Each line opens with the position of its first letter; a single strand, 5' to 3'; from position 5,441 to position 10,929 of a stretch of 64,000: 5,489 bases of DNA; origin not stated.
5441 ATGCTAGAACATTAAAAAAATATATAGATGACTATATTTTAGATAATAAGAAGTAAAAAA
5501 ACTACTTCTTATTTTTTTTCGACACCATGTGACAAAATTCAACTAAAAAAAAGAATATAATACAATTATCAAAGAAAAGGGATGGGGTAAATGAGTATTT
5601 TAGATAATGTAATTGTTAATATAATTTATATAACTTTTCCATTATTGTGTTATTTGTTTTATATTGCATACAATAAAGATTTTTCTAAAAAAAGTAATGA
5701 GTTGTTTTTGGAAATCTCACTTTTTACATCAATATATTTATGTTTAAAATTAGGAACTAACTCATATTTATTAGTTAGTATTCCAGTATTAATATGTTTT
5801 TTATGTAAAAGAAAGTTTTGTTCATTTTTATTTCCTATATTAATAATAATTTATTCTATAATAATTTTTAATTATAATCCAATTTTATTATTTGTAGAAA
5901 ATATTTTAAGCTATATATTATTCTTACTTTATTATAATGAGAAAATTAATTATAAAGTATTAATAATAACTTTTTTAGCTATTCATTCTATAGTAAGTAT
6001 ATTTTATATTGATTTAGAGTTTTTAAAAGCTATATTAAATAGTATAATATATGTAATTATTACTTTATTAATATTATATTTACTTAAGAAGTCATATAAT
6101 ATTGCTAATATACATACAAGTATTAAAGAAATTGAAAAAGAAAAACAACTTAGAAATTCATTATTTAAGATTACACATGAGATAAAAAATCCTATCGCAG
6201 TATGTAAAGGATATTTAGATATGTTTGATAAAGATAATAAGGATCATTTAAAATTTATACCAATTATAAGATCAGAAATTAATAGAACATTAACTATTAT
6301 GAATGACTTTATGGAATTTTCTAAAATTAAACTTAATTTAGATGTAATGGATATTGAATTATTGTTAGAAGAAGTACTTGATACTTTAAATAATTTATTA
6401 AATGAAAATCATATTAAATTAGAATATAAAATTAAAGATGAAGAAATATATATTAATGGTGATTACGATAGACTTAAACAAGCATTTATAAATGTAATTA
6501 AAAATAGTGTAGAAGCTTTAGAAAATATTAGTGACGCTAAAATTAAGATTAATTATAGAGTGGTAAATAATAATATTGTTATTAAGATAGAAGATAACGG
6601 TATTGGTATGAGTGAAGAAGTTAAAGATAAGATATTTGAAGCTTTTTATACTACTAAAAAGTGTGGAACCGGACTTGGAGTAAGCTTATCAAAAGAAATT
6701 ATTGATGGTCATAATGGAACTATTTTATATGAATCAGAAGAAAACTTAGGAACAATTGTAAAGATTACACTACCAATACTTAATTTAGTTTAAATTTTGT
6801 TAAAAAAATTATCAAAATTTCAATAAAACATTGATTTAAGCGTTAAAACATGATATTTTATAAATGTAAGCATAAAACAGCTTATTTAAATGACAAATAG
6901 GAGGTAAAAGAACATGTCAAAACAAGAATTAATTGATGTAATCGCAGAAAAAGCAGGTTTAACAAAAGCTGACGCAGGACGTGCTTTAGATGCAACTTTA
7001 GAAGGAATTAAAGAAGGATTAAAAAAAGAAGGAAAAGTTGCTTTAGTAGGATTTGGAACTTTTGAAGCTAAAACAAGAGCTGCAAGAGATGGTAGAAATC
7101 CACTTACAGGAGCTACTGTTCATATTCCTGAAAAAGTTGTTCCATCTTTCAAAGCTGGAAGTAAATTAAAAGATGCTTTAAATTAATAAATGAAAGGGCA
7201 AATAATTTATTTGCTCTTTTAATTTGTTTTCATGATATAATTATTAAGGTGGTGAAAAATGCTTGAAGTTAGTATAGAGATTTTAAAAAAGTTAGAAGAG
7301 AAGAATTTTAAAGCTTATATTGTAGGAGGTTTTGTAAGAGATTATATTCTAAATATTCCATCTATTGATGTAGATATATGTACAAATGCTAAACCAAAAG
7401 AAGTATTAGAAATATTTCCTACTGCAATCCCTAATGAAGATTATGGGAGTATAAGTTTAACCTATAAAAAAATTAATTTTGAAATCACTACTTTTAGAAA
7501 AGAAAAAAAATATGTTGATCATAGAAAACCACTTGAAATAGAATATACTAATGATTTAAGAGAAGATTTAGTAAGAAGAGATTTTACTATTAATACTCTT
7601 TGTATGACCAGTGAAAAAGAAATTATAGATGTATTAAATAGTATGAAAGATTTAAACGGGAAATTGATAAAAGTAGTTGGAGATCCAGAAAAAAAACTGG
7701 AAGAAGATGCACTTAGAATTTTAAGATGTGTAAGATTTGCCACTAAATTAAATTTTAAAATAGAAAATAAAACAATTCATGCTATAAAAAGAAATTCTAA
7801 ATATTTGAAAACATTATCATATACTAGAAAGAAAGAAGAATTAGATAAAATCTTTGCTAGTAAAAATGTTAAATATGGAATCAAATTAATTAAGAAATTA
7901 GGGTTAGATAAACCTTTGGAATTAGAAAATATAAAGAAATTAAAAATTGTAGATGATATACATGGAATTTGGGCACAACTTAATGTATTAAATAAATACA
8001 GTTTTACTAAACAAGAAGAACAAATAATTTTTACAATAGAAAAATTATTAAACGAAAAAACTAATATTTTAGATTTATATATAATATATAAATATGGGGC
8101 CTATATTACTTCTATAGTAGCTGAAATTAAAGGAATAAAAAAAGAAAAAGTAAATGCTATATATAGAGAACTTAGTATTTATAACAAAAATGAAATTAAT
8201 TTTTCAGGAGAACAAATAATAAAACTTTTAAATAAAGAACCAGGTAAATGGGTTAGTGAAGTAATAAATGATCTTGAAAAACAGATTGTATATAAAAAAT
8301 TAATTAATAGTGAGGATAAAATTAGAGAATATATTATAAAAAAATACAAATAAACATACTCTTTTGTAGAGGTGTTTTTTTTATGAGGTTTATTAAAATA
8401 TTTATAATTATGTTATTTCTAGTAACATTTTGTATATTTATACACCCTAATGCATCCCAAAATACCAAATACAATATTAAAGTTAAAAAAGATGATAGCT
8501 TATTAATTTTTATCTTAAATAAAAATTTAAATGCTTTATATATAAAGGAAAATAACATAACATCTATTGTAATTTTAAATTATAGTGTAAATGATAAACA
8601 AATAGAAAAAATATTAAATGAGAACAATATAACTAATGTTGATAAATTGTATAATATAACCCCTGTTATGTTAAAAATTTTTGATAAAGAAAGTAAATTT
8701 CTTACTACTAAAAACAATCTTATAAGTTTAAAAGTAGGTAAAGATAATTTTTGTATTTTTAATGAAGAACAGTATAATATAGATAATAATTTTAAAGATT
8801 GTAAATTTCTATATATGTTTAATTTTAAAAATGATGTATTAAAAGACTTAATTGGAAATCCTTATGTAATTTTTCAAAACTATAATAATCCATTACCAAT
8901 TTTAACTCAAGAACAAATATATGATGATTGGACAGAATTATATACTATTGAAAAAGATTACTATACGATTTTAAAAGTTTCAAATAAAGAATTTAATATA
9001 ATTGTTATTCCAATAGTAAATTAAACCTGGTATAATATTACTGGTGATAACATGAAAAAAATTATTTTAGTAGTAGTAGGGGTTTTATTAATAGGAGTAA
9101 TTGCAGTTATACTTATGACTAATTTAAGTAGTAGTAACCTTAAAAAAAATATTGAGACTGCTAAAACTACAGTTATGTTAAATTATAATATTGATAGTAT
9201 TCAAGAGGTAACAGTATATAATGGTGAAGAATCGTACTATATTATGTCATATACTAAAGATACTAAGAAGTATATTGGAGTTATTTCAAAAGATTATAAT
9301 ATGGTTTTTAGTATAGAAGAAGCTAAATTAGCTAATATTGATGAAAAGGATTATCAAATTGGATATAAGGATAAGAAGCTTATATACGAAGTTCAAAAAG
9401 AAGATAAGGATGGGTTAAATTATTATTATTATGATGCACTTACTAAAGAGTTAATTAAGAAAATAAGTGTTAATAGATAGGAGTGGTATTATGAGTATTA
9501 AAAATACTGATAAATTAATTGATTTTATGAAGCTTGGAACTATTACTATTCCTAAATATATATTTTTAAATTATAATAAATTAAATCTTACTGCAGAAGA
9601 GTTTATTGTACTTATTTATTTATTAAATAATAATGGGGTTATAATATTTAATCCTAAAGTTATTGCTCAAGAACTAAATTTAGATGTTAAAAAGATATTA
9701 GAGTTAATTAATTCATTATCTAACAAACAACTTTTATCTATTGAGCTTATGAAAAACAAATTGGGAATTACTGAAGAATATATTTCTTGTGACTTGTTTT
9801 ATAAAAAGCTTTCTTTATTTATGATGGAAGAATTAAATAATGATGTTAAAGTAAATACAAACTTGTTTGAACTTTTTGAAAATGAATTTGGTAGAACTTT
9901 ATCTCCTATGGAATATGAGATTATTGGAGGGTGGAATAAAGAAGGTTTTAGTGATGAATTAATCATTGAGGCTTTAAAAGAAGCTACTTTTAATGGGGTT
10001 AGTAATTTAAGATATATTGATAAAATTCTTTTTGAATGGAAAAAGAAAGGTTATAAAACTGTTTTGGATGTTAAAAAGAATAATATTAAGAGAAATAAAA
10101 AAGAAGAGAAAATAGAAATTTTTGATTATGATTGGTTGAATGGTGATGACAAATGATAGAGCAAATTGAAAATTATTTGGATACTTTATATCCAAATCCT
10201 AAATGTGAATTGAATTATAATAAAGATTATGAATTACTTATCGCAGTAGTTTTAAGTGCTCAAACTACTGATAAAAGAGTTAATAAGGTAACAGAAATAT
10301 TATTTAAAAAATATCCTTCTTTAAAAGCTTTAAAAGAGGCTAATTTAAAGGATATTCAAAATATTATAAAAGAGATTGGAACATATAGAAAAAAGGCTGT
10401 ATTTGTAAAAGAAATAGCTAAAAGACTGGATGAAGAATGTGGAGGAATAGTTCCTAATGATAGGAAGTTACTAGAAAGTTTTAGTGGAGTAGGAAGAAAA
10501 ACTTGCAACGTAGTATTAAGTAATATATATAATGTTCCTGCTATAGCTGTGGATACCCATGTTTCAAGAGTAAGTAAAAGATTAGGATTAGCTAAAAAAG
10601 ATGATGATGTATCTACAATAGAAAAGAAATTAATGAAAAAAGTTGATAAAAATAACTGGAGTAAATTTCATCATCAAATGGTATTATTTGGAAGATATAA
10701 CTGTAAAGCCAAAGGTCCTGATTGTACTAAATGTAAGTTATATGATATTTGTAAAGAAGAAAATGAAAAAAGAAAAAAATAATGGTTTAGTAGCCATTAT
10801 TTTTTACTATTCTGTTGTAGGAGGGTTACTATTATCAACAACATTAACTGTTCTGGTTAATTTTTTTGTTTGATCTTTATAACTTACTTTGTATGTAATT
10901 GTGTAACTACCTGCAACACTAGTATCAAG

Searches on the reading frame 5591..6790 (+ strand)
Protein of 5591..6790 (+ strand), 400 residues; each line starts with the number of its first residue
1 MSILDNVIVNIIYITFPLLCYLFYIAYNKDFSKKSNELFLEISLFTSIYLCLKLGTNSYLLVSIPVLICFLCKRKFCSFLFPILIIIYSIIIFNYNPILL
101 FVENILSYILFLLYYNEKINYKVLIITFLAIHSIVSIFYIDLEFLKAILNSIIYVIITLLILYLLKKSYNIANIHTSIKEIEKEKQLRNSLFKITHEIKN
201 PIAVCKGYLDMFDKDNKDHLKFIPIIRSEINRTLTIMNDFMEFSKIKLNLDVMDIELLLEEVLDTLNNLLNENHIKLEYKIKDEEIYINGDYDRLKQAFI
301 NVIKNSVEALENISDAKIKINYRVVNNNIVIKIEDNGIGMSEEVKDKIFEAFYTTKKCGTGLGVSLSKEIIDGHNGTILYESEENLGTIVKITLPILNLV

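Call 45: search_protein_families(library=pfam, proteins=[window:5591-6790:+], max_evalue=0.00001)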
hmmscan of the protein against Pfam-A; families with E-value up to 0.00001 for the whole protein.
window:5591-6790:+ (400 aa): 2 families
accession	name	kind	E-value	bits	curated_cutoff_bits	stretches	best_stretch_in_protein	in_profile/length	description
PF02518.31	HATPase_c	-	2.9e-23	82.8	26.4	1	290-396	1-109/111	Histidine kinase-, DNA gyrase B-, and HSP90-like ATPase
PF00512.31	HisKA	-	7.5e-11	42.4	26.9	1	194-247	9-64/66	His Kinase A (phospho-acceptor) domain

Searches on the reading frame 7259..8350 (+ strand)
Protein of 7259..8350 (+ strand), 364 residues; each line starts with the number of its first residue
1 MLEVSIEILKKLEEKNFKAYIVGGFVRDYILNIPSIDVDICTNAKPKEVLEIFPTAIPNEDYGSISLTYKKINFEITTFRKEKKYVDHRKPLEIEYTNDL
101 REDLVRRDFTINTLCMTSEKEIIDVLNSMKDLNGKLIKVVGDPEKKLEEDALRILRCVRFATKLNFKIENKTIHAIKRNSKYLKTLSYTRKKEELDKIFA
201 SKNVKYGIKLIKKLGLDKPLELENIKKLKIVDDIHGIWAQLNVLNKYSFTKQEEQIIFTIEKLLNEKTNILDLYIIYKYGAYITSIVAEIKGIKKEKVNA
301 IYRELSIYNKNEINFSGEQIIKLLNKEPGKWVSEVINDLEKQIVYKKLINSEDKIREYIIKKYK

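Call 45: search_protein_families(library=pfam, proteins=[window:7259-8350:+], max_evalue=0.00001)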
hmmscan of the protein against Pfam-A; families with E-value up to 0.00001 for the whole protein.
window:7259-8350:+ (364 aa): 3 families
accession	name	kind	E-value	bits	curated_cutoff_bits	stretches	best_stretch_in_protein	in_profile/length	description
PF01743.26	PolyA_pol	-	1.1e-32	113.5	23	1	19-137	1-125/126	Poly A polymerase head domain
PF13735.12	tRNA_NucTran2_2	-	2.3e-13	50.8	27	1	249-358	37-148/149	tRNA nucleotidyltransferase domain 2 putative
PF12627.12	PolyA_pol_RNAbd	-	1.9e-10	40.8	22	1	165-220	1-56/64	Probable RNA and SrmB- binding site of polymerase A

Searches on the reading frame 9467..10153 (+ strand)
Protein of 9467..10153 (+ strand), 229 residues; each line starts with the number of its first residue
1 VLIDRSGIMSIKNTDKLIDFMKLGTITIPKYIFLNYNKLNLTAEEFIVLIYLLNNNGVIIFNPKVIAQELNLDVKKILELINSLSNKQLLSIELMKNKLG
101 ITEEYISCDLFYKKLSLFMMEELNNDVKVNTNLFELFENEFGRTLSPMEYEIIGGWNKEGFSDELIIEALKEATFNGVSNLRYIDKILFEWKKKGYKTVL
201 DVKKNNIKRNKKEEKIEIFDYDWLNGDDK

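Call 45: search_protein_families(library=pfam, proteins=[window:9467-10153:+], max_evalue=0.00001)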
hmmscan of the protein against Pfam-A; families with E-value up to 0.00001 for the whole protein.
window:9467-10153:+ (229 aa): 2 families
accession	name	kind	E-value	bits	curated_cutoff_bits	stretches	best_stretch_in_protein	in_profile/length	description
PF07261.16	DnaB_2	-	1.1e-23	83.1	22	1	134-204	1-72/74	Replication initiation and membrane attachment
PF21984.2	DnaD_N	-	1.5e-11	44.8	27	1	28-122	1-97/101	DnaD N-terminal domain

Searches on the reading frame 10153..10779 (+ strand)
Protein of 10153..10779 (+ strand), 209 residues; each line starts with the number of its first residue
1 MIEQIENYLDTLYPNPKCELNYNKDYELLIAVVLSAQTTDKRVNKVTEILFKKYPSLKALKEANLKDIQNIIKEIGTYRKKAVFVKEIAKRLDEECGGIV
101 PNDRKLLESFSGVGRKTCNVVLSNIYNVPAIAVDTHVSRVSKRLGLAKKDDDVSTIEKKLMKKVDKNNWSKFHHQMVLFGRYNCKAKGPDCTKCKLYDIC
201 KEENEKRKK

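Call 45: search_protein_families(library=pfam, proteins=[window:10153-10779:+], max_evalue=0.00001)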
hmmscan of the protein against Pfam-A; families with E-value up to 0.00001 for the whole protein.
window:10153-10779:+ (209 aa): 1 family
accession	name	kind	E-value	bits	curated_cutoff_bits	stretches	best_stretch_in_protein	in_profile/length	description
PF00730.31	HhH-GPD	-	2.7e-24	86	26.2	1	30-165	1-107/108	HhH-GPD superfamily base excision DNA repair protein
